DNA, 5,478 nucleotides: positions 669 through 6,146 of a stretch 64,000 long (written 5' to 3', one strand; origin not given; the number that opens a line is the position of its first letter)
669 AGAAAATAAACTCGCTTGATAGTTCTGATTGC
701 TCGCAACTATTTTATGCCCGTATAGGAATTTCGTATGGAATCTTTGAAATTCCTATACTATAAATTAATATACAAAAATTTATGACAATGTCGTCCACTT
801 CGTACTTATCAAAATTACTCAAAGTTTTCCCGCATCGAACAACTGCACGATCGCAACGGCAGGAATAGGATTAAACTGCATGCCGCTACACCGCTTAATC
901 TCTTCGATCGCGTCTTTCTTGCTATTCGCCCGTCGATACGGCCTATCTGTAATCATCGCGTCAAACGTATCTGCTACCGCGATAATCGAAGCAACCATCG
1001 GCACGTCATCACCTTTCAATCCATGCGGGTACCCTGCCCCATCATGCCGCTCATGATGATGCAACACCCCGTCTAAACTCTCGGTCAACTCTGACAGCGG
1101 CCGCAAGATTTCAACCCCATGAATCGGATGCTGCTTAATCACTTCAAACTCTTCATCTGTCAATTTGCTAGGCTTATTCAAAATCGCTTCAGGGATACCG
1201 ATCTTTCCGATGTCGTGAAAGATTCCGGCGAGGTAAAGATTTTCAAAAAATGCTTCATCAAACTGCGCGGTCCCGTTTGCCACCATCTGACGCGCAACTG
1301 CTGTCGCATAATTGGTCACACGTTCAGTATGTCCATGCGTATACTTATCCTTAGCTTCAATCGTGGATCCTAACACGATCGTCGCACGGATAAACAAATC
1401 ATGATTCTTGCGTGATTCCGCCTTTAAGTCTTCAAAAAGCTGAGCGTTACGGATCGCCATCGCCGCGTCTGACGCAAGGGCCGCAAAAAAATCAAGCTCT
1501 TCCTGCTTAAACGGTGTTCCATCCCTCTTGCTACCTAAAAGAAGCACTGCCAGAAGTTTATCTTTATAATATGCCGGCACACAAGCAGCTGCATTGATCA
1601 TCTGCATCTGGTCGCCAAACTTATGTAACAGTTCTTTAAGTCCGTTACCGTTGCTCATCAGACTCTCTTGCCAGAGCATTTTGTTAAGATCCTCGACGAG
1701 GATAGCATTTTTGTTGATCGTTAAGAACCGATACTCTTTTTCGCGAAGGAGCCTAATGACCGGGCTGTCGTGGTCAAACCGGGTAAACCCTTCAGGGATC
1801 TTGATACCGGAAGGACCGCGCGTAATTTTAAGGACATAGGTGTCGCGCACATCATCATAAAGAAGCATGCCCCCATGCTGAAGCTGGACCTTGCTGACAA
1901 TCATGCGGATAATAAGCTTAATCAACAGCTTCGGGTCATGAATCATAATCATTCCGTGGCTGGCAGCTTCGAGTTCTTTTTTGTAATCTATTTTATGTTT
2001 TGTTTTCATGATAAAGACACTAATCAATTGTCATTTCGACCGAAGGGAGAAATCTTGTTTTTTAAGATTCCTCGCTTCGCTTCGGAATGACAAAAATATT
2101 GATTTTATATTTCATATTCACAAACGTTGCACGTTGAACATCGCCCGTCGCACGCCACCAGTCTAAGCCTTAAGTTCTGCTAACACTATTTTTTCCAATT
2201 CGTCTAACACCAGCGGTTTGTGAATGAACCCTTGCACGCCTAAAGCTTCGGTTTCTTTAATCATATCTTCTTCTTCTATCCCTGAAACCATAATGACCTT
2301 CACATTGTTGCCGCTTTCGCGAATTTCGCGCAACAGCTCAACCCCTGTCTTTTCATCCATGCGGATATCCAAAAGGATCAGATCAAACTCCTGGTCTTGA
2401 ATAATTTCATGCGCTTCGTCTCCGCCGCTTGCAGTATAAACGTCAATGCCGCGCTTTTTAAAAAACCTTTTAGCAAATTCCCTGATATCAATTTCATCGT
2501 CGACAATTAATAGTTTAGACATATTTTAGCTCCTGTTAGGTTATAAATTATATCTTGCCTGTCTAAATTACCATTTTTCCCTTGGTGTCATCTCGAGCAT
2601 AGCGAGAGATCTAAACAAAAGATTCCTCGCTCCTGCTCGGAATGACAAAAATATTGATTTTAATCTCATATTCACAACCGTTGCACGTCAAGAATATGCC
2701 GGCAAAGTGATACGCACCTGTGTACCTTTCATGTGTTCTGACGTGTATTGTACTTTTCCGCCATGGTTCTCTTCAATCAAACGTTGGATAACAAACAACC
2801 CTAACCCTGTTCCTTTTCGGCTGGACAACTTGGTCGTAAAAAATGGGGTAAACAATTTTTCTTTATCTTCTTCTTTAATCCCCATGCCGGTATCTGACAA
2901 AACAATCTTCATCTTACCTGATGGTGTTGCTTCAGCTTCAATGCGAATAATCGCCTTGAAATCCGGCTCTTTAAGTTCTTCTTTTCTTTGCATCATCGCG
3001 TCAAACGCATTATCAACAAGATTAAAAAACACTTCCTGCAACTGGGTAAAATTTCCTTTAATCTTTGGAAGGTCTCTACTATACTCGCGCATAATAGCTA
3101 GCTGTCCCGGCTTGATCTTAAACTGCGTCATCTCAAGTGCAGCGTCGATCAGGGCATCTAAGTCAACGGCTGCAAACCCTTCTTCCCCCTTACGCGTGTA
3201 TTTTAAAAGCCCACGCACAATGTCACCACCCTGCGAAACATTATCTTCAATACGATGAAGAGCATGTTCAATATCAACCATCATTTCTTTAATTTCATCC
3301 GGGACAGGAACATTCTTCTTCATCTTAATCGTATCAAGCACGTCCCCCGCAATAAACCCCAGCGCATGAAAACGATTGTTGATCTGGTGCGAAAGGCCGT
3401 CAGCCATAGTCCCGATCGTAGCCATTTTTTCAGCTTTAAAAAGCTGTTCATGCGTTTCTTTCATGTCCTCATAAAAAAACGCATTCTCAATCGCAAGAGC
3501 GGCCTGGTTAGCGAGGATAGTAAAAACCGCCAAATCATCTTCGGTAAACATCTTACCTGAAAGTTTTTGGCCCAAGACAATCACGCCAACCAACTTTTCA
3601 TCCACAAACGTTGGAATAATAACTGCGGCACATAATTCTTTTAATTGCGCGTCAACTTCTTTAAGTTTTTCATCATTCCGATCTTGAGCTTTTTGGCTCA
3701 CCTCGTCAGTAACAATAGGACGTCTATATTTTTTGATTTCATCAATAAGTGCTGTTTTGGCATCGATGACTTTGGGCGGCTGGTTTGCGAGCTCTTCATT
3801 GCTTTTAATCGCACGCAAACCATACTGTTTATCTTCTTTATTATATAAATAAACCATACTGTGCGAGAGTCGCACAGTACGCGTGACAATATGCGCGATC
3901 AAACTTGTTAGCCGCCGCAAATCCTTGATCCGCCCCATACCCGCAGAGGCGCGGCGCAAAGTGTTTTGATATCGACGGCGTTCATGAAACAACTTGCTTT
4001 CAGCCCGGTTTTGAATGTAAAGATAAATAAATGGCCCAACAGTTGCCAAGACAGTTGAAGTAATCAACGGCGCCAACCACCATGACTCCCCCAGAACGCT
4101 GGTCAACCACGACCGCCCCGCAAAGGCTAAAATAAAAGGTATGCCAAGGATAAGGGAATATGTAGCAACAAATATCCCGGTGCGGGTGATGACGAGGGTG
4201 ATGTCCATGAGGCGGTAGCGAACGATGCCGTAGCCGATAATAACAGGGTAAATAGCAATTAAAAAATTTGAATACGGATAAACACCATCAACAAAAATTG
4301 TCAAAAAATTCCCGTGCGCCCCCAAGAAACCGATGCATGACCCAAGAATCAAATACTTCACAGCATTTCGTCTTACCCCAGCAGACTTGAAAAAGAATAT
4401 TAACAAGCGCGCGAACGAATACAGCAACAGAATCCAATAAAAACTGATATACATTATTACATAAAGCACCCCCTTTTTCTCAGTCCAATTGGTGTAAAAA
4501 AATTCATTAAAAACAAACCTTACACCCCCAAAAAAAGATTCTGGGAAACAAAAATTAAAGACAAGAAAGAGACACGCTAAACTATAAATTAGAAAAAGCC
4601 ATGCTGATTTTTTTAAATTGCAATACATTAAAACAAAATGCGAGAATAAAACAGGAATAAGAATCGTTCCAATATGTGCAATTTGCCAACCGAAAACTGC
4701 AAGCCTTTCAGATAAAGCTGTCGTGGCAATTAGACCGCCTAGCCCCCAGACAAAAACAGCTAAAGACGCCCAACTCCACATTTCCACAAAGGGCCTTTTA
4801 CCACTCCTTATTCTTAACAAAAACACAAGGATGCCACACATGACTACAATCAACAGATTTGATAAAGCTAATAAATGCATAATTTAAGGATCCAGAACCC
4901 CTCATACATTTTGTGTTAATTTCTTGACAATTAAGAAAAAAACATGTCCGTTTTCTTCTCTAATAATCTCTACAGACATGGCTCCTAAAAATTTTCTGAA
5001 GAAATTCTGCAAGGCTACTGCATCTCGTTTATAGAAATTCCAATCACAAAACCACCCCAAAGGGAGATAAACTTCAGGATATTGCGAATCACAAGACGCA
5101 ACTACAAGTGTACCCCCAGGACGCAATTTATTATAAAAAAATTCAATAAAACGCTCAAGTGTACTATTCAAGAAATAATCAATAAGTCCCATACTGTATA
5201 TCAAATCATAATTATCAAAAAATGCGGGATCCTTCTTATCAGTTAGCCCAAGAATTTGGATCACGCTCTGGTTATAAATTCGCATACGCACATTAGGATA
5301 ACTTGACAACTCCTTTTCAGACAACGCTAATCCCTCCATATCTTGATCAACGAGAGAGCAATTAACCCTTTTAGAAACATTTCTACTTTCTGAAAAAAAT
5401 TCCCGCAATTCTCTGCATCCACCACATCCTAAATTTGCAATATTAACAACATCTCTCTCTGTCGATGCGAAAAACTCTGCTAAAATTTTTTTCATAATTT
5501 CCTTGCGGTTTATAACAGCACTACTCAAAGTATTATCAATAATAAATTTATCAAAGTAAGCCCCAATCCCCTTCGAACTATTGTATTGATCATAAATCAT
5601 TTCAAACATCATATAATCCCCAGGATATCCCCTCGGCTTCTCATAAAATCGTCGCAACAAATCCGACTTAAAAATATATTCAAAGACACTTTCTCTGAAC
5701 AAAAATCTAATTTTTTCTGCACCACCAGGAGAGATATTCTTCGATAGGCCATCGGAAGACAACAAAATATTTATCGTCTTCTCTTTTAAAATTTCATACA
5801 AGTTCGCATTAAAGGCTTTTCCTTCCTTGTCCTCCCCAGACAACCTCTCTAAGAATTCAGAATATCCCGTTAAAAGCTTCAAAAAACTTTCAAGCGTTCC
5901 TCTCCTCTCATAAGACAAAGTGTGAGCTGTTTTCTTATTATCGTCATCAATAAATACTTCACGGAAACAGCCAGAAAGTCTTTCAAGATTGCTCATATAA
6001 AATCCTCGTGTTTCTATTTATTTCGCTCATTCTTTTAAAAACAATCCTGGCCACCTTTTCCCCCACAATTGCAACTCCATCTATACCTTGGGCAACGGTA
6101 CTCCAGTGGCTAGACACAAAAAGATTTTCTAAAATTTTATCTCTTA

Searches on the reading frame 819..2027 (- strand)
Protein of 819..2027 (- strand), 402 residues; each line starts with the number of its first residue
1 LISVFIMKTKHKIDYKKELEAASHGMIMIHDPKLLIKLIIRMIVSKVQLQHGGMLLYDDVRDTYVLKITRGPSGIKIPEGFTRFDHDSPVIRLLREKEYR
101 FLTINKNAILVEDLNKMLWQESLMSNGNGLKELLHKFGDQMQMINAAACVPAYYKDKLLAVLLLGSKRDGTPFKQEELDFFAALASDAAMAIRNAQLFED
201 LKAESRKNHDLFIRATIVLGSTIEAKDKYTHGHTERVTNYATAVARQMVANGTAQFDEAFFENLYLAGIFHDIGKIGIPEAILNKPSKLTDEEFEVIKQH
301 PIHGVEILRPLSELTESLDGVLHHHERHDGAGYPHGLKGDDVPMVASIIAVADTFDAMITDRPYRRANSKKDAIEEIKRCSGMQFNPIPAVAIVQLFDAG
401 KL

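Call 40: search_protein_families(library=pfam, proteins=[window:819-2027:-], max_evalue=0.001)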
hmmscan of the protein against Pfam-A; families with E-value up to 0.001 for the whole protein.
window:819-2027:- (402 aa): 5 families
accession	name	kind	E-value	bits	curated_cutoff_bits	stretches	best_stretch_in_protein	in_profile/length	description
PF13487.12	HD_5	-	3.6e-33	115.2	27.2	1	222-385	6-166/170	HD domain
PF01966.28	HD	-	6.1e-19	68.9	22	1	232-358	3-116/116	HD domain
PF01590.32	GAF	-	2e-06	28.8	22.4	1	138-192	82-133/133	GAF domain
PF13185.12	GAF_2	-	2.6e-06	28.1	28.6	1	139-192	83-135/136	GAF domain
PF13492.12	GAF_3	-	1.9e-05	25.5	27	1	145-194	81-129/129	GAF domain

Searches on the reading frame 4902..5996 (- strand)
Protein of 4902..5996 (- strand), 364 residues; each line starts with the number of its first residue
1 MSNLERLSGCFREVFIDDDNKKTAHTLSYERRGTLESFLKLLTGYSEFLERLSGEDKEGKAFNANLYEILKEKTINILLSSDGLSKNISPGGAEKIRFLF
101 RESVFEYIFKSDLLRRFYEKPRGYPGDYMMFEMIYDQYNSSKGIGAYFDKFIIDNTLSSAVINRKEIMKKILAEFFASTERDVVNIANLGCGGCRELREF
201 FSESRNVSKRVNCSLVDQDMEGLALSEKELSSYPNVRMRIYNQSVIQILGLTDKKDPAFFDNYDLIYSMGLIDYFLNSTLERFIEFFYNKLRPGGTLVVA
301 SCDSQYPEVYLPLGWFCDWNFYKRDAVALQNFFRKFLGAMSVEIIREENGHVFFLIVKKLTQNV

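Call 40: search_protein_families(library=pfam, proteins=[window:4902-5996:-], max_evalue=0.001)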
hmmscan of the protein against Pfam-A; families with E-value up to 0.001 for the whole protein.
window:4902-5996:- (364 aa): 2 families
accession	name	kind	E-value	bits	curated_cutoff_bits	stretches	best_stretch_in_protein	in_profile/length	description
PF08242.18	Methyltransf_12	-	7.7e-05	23.8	30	1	189-297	3-98/98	Methyltransferase domain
PF13847.12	Methyltransf_31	-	0.00096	19.3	27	0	185-306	6-116/145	Methyltransferase domain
